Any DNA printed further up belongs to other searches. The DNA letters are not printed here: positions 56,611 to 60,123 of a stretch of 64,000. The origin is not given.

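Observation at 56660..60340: Palindrome-bounded cassette (AbrB-fold regulator plus MmeI-like fused RM enzyme) interrupting a glycan-biosynthesis locus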

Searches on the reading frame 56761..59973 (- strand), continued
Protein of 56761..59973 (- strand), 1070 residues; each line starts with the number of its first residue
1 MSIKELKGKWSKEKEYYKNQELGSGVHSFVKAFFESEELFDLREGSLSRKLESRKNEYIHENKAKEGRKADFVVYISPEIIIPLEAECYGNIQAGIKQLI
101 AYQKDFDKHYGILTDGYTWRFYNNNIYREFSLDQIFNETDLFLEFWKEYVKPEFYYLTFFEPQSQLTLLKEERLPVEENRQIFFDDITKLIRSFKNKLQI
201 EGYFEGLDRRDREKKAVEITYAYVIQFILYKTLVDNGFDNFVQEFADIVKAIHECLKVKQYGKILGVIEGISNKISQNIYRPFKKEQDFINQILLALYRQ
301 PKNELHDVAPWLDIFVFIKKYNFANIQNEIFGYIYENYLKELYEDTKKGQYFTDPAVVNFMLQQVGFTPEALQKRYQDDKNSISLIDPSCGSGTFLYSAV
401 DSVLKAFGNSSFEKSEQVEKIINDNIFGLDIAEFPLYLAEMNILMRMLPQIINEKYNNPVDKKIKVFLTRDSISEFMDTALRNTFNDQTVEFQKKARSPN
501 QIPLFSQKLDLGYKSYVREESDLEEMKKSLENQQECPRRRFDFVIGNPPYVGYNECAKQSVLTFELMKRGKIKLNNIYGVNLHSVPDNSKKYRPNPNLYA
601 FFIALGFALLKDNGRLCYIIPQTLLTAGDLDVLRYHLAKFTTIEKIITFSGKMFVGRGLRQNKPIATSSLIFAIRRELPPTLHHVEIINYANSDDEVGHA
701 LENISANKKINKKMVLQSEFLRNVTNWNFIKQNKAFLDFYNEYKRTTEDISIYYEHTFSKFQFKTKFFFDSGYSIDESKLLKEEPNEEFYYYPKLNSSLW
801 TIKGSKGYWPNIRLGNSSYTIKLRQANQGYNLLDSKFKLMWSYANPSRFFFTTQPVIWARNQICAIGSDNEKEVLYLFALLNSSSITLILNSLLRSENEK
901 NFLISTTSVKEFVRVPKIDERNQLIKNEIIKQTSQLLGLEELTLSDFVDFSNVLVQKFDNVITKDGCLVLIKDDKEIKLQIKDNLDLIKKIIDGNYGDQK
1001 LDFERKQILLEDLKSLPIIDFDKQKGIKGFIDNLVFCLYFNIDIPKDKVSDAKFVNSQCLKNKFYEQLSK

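Call 16: find_homologous_proteins(query=window:56761-59973:-)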
Query window:56761-59973:- (1070 aa): 917 proteins with E <= 0.001 among 8000 candidates; the best 120 are listed.
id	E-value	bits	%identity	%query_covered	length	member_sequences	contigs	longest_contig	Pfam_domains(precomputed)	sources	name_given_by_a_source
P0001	0.0e+0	2403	100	100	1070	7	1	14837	PF02384.23,PF07669.18,PF20473.5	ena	-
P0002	0.0e+0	1961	81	100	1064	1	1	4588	PF02384.23,PF07669.18,PF20473.5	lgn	-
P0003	0.0e+0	1875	77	100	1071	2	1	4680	PF02384.23,PF07669.18,PF20473.5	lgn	-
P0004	0.0e+0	1791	73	100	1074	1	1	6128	PF02384.23,PF07669.18,PF20473.5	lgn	-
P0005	0.0e+0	1778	73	100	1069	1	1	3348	PF02384.23,PF07669.18,PF20473.5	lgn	-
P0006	0.0e+0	1771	73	100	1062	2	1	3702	PF02384.23,PF07669.18,PF20473.5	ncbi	ncbi:MAG: N-6 DNA methylase [bacterium]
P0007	0.0e+0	1684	72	100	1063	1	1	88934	PF02384.23,PF07669.18,PF20473.5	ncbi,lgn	-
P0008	0.0e+0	1644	69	100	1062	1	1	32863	PF02384.23,PF07669.18,PF20473.5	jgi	jgi:hypothetical protein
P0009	0.0e+0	1644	68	100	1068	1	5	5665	PF02384.23,PF07669.18,PF20473.5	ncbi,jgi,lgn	jgi:hypothetical protein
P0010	0.0e+0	1635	70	100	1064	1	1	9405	PF02384.23,PF07669.18,PF20473.5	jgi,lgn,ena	-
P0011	0.0e+0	1634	68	100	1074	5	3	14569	PF02384.23,PF07669.18,PF20473.5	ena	-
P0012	0.0e+0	1626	68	100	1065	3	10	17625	PF07669.18,PF20473.5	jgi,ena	-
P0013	0.0e+0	1625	66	100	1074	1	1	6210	PF02384.23,PF07669.18,PF20473.5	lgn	-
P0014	0.0e+0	1623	68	97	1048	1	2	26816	PF02384.23,PF07669.18,PF20473.5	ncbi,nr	ncbi:SAM-dependent DNA methyltransferase [Candidatus Daviesbacteria bacterium]|nr:SAM-dependent DNA 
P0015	0.0e+0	1614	67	100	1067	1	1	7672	PF02384.23,PF07669.18,PF20473.5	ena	-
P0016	0.0e+0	1613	67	100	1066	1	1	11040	PF02384.23,PF07669.18,PF20473.5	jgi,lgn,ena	-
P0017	0.0e+0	1612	65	100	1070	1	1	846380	PF02384.23,PF07669.18,PF20473.5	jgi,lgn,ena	-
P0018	0.0e+0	1612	70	100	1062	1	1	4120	PF07669.18,PF20473.5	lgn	-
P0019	0.0e+0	1608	68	100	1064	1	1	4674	PF07669.18,PF20473.5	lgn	-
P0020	0.0e+0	1607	67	100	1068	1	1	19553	PF02384.23,PF07669.18,PF20473.5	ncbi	-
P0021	0.0e+0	1604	66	100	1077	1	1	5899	PF02384.23,PF07669.18,PF20473.5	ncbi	-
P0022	0.0e+0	1586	65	100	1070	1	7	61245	PF02384.23,PF07669.18,PF20473.5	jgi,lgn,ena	-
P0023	0.0e+0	1580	66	100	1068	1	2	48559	PF02384.23,PF07669.18,PF20473.5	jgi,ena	-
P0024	0.0e+0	1560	68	96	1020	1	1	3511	PF07669.18,PF20473.5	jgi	-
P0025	0.0e+0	1555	65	100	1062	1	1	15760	PF07669.18,PF20473.5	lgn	-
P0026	0.0e+0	1549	65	100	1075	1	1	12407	PF02384.23,PF07669.18,PF20473.5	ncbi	-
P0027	0.0e+0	1546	67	100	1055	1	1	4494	PF02384.23,PF07669.18,PF20473.5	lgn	-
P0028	0.0e+0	1542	64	100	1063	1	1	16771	PF07669.18,PF20473.5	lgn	-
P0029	0.0e+0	1539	65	100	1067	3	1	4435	PF02384.23,PF07669.18,PF20473.5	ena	-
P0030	0.0e+0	1537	65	100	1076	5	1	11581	PF02384.23,PF07669.18,PF20473.5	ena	-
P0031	0.0e+0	1536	64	100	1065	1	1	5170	PF02384.23,PF07669.18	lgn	-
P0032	0.0e+0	1532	65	100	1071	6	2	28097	PF02384.23,PF07669.18,PF20473.5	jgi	-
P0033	0.0e+0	1529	65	100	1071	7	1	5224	PF07669.18,PF20473.5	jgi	-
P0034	0.0e+0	1528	63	100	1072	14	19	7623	PF02384.23,PF07669.18,PF20473.5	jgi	-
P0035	0.0e+0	1527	64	100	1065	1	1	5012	PF02384.23,PF07669.18,PF20473.5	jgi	jgi:hypothetical protein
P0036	0.0e+0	1527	65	100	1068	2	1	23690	PF02384.23,PF07669.18,PF20473.5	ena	-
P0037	0.0e+0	1526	63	100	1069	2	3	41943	PF02384.23,PF07669.18,PF20473.5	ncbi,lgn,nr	ncbi:N-6 DNA methylase [Candidatus Gottesmanbacteria bacterium]|nr:N-6 DNA methylase [Candidatus Got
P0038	0.0e+0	1525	64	100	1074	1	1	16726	PF07669.18,PF20473.5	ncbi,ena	-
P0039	0.0e+0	1515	64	100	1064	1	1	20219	PF02384.23,PF07669.18,PF20473.5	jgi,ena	-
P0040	0.0e+0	1512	65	100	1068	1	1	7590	PF07669.18,PF20473.5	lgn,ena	-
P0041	0.0e+0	1511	63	100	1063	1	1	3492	PF02384.23,PF07669.18,PF20473.5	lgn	-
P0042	0.0e+0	1511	62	100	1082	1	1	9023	PF02384.23,PF07669.18,PF20473.5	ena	-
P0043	0.0e+0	1510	65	100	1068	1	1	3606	PF07669.18,PF20473.5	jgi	-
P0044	0.0e+0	1509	63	100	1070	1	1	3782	PF07669.18,PF20473.5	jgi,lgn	-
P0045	0.0e+0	1508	63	100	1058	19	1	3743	PF07669.18,PF20473.5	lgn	-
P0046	0.0e+0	1506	62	100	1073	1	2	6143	PF02384.23,PF07669.18,PF20473.5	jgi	jgi:hypothetical protein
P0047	0.0e+0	1505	62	100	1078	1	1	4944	PF02384.23,PF07669.18,PF20473.5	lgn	-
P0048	0.0e+0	1505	63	100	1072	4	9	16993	PF07669.18,PF20473.5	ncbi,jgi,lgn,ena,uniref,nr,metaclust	ncbi:hypothetical protein A2774_03135 [Candidatus Roizmanbacteria bacterium RIFCSPHIGHO2_01_FULL_39_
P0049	0.0e+0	1504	63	100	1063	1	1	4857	PF02384.23,PF07669.18,PF20473.5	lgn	-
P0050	0.0e+0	1504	62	100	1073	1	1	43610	PF02384.23,PF07669.18,PF20473.5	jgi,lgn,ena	-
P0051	0.0e+0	1502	62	100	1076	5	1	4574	PF02384.23,PF07669.18,PF20473.5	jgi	-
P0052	0.0e+0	1502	63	100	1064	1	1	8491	PF02384.23,PF07669.18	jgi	jgi:hypothetical protein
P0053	0.0e+0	1501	62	100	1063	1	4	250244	PF02384.23,PF07669.18,PF20473.5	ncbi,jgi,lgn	-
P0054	0.0e+0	1497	63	100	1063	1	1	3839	PF07669.18,PF20473.5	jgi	-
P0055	0.0e+0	1496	63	100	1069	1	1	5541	PF07669.18,PF20473.5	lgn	-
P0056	0.0e+0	1496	63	100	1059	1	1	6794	PF02384.23,PF07669.18,PF20473.5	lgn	-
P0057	0.0e+0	1496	64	100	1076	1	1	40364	PF07669.18,PF20473.5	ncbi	-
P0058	0.0e+0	1495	62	100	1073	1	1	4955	PF02384.23,PF07669.18,PF20473.5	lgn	-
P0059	0.0e+0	1494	62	100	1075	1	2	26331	PF02384.23,PF07669.18,PF20473.5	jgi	jgi:hypothetical protein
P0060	0.0e+0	1493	63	100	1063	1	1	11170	PF02384.23,PF07669.18,PF20473.5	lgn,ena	-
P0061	0.0e+0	1492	63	100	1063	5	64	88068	PF02384.23,PF07669.18,PF20473.5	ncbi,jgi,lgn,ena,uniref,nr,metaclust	ncbi:hypothetical protein CO101_00595 [Candidatus Berkelbacteria bacterium CG_4_9_14_3_um_filter_39_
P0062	0.0e+0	1491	64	96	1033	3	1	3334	PF02384.23,PF07669.18,PF20473.5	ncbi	ncbi:MAG: hypothetical protein DRH17_13790, partial [Deltaproteobacteria bacterium]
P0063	0.0e+0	1490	62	100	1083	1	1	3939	PF02384.23,PF07669.18,PF20473.5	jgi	jgi:type I restriction-modification system DNA methylase subunit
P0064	0.0e+0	1488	62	100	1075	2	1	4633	PF02384.23,PF07669.18,PF20473.5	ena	-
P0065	0.0e+0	1485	62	100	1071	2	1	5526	PF02384.23,PF07669.18,PF20473.5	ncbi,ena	-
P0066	0.0e+0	1485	62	100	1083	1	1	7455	PF02384.23,PF07669.18,PF20473.5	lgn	-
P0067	0.0e+0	1484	62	100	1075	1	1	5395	PF02384.23,PF07669.18,PF20473.5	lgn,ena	-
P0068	0.0e+0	1484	62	100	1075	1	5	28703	PF02384.23,PF07669.18,PF20473.5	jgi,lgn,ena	-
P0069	0.0e+0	1483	62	100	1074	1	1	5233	PF02384.23,PF07669.18,PF20473.5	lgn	-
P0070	0.0e+0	1481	63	100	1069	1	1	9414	PF07669.18,PF20473.5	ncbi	-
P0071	0.0e+0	1478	63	100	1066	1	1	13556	PF07669.18,PF20473.5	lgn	-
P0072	0.0e+0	1476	63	100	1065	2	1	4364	PF02384.23,PF07669.18,PF20473.5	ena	-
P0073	0.0e+0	1474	63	100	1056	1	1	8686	PF02384.23,PF07669.18,PF20473.5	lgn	-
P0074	0.0e+0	1473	61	100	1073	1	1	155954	PF02384.23,PF07669.18,PF20473.5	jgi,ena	-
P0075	0.0e+0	1471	62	100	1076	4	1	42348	PF02384.23,PF07669.18,PF20473.5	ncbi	-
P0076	0.0e+0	1471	62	100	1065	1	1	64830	PF02384.23,PF07669.18,PF20473.5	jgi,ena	-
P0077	0.0e+0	1470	61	100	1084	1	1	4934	PF02384.23,PF07669.18,PF20473.5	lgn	-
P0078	0.0e+0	1470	61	100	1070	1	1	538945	PF07669.18,PF20473.5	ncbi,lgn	-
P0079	0.0e+0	1469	63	100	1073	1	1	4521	PF02384.23,PF07669.18,PF20473.5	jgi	jgi:hypothetical protein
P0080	0.0e+0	1467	61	100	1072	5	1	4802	PF07669.18,PF20473.5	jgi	-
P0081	0.0e+0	1466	63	100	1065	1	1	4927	PF02384.23,PF07669.18,PF20473.5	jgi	-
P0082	0.0e+0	1462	62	100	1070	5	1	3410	PF07669.18,PF20473.5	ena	-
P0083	0.0e+0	1459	61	100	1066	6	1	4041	PF02384.23,PF07669.18,PF20473.5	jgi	jgi:hypothetical protein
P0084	0.0e+0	1456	62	97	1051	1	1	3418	PF07669.18,PF20473.5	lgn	-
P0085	0.0e+0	1456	61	100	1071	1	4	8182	PF02384.23,PF07669.18,PF20473.5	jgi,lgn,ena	-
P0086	0.0e+0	1454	62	100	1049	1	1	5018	PF02384.23,PF07669.18,PF20473.5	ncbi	-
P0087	0.0e+0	1452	60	100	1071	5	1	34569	PF02384.23,PF07669.18,PF20473.5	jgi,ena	-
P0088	0.0e+0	1452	62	100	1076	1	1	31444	PF02384.23,PF07669.18,PF20473.5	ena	-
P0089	0.0e+0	1451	62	98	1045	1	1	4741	PF02384.23,PF07669.18,PF20473.5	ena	-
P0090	0.0e+0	1451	63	100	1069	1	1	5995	PF07669.18,PF20473.5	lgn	-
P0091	0.0e+0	1450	62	100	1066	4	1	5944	PF07669.18,PF20473.5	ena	-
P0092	0.0e+0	1450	62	100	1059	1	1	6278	PF02384.23,PF07669.18,PF20473.5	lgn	-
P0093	0.0e+0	1446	61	100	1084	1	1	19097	PF07669.18,PF20473.5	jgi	jgi:hypothetical protein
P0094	0.0e+0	1445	61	100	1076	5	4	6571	PF02384.23,PF07669.18,PF20473.5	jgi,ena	jgi:hypothetical protein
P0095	0.0e+0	1444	61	100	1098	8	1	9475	PF02384.23,PF07669.18,PF20473.5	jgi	-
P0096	0.0e+0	1443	61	100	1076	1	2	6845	PF02384.23,PF07669.18,PF20473.5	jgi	-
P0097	0.0e+0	1443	62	100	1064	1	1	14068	PF02384.23,PF07669.18,PF20473.5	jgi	jgi:hypothetical protein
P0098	0.0e+0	1443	61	100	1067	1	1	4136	PF02384.23,PF07669.18,PF20473.5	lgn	-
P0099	0.0e+0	1442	60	100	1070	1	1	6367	PF07669.18,PF20473.5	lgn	-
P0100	0.0e+0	1441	63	100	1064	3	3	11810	PF02384.23,PF07669.18,PF20473.5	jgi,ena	jgi:hypothetical protein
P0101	0.0e+0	1441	61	100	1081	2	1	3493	PF02384.23,PF07669.18,PF20473.5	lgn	-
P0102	0.0e+0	1441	62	100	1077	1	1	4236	PF02384.23,PF07669.18,PF20473.5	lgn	-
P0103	0.0e+0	1440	59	100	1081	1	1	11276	PF02384.23,PF07669.18,PF20473.5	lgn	-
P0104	0.0e+0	1439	62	100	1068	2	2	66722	PF02384.23,PF07669.18,PF20473.5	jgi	jgi:hypothetical protein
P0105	0.0e+0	1437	62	100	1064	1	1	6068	PF02384.23,PF07669.18,PF20473.5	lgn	-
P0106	0.0e+0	1435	60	100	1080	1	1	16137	PF02384.23,PF07669.18,PF20473.5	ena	-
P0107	0.0e+0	1435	60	100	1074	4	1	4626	PF02384.23,PF07669.18,PF20473.5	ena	-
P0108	0.0e+0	1434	61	100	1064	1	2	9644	PF02384.23,PF07669.18,PF20473.5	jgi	-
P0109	0.0e+0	1433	60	100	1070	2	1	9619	PF02384.23,PF07669.18,PF20473.5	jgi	-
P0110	0.0e+0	1432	61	100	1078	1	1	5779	PF02384.23,PF07669.18,PF20473.5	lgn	-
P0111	0.0e+0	1430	58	100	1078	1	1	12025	PF02384.23,PF07669.18,PF20473.5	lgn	-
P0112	0.0e+0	1430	62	100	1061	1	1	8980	PF07669.18,PF20473.5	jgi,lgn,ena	-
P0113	0.0e+0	1429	61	100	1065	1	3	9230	PF07669.18,PF13588.13,PF20473.5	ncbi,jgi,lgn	jgi:hypothetical protein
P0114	0.0e+0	1429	60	100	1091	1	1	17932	PF02384.23,PF07669.18,PF20473.5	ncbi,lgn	-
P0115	0.0e+0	1429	59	100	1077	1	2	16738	PF02384.23,PF07669.18,PF20473.5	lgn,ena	-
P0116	0.0e+0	1429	60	100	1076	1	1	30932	PF07669.18,PF20473.5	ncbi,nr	ncbi:MAG: Eco57I restriction-modification methylase domain-containing protein [candidate division Zi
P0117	0.0e+0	1429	62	100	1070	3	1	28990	PF02384.23,PF07669.18,PF20473.5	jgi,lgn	-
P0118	0.0e+0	1428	61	100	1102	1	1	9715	PF07669.18,PF20473.5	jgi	-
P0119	0.0e+0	1428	59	100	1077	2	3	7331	PF02384.23,PF07669.18,PF20473.5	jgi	-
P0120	0.0e+0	1427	61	100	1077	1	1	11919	PF07669.18,PF20473.5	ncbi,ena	-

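Call 20: find_related_loci(query=A1, collection=genome_contigs, flank=6000)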
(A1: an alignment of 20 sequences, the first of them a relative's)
Query A1 (1070 aa) in genome_contigs; peptide patterns used: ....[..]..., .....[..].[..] (x = any residue, [..] = any of these).
136 stretches matched a pattern; 73 encode a relative of the query (tblastn E <= 1e-3); 73 distinct loci.
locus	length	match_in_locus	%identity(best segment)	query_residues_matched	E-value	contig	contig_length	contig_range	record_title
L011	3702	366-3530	73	1-1066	0e+0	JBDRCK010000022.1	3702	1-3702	MAG: bacterium isolate MEGAHIT-group-1.182 k141_4654348, whole genome shotgun sequence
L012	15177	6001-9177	72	3-1069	0e+0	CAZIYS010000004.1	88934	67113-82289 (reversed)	MAG TPA_asm: uncultured Gammaproteobacteria bacterium isolate SRP302447_co1_778 genome assembly, contig: NODE_863_length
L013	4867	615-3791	68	1-1066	0e+0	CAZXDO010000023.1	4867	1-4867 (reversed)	MAG TPA_asm: uncultured Candidatus Saccharibacteria bacterium isolate SRP067234_co1_334 genome assembly, contig: k99_312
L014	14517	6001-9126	68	1-1039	0e+0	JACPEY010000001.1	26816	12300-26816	MAG: Candidatus Daviesbacteria bacterium isolate NC_groundwater_347_Ag_B-0.1um_39_21 GD18-4_B1_scaffold_86017, whole gen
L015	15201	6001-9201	67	1-1066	0e+0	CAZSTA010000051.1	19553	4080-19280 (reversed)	MAG TPA_asm: uncultured bacterium isolate binchicken_co34_576 genome assembly, contig: NODE_4425_length_19553_cov_5.5245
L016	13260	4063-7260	64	1-1069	0e+0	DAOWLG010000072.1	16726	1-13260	MAG TPA_asm: Candidatus Nealsonbacteria bacterium isolate CSMAG_2115 CSMAG_2115_k141_453557_length_16726_cov_42.0910, wh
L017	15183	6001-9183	63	2-1066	0e+0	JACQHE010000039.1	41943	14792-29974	MAG: Candidatus Gottesmanbacteria bacterium isolate NC_groundwater_1091_Ag_S2p5_51_258 S_2p5_S6_coassembly_k141_3576629,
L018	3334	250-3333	64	1-1030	0e+0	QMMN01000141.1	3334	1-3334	MAG: Deltaproteobacteria bacterium isolate B60_G16 B60_Guay16_scaffold_37316, whole genome shotgun sequence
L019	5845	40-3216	63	1-1066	0e+0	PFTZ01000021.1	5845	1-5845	MAG: Candidatus Berkelbacteria bacterium CG_4_9_14_3_um_filter_39_23 CG_4_9_14_3_um_filter_150_scaffold_17721_c, whole g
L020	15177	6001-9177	62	1-1068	0e+0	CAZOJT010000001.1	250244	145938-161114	MAG TPA_asm: uncultured Ignavibacteria bacterium isolate binchicken_co89_550 genome assembly, contig: NODE_11_length_250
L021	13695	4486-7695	62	2-1069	0e+0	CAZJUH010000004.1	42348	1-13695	MAG TPA_asm: uncultured Gammaproteobacteria bacterium isolate binchicken_co220_54 genome assembly, contig: NODE_473_leng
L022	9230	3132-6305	61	1-1066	0e+0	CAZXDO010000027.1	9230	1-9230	MAG TPA_asm: uncultured Candidatus Saccharibacteria bacterium isolate SRP067234_co1_334 genome assembly, contig: k99_653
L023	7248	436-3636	59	1-1069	0e+0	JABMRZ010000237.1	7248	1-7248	MAG: Candidatus Tariuqbacter arcticus isolate bin.685 k141_3254132, whole genome shotgun sequence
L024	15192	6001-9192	60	1-1065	0e+0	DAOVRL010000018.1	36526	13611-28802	MAG TPA_asm: Sedimentisphaerales bacterium isolate CSMAG_1600 CSMAG_1600_k141_86751_length_36526_cov_44.3105, whole geno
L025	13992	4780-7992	60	1-1070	0e+0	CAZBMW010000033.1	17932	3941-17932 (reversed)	MAG TPA_asm: uncultured Pirellulales bacterium isolate binchicken_co294_140 genome assembly, contig: NODE_3370_length_17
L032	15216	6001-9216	58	1-1070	0e+0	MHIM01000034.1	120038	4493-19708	MAG: Candidatus Buchananbacteria bacterium RIFCSPLOWO2_01_FULL_39_33 rifcsplowo2_01_scaffold_667, whole genome shotgun s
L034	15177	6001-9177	56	2-1070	0e+0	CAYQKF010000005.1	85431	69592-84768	MAG TPA_asm: uncultured Pirellulales bacterium isolate SRP068000_co2_145 genome assembly, contig: NODE_20_length_85431_c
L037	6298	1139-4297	57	1-1070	0e+0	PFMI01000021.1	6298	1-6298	MAG: bacterium (Candidatus Gribaldobacteria) CG_4_10_14_0_8_um_filter_33_9 CG_4_10_14_0.8_um_filter_scaffold_9104_c, who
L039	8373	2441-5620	56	3-1070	0e+0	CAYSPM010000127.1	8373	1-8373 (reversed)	MAG TPA_asm: uncultured Pirellulales bacterium isolate binchicken_co262_296 genome assembly, contig: NODE_9807_length_83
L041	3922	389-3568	56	3-1070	0e+0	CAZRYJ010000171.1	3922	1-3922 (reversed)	MAG TPA_asm: uncultured bacterium isolate SRP214966_co4_28 genome assembly, contig: NODE_39222_length_3922_cov_10.975950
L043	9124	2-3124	56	26-1070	0e+0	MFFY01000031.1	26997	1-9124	MAG: Candidatus Falkowbacteria bacterium RIFCSPLOWO2_12_FULL_45_13 rifcsplowo2_12_scaffold_2704, whole genome shotgun se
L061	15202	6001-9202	64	1-1070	0e+0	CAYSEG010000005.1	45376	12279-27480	MAG TPA_asm: uncultured Candidatus Saccharibacteria bacterium isolate binchicken_co256_109 genome assembly, contig: NODE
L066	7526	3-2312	55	290-1070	0e+0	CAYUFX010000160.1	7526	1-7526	MAG TPA_asm: uncultured Pirellulales bacterium isolate binchicken_co89_457 genome assembly, contig: NODE_20517_length_75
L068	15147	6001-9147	44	1-1070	0e+0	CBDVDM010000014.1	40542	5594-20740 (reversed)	MAG TPA_asm: uncultured bacterium isolate SRR21487743_binner13_Refined_34 genome assembly, contig: ERZ25748485.135, whol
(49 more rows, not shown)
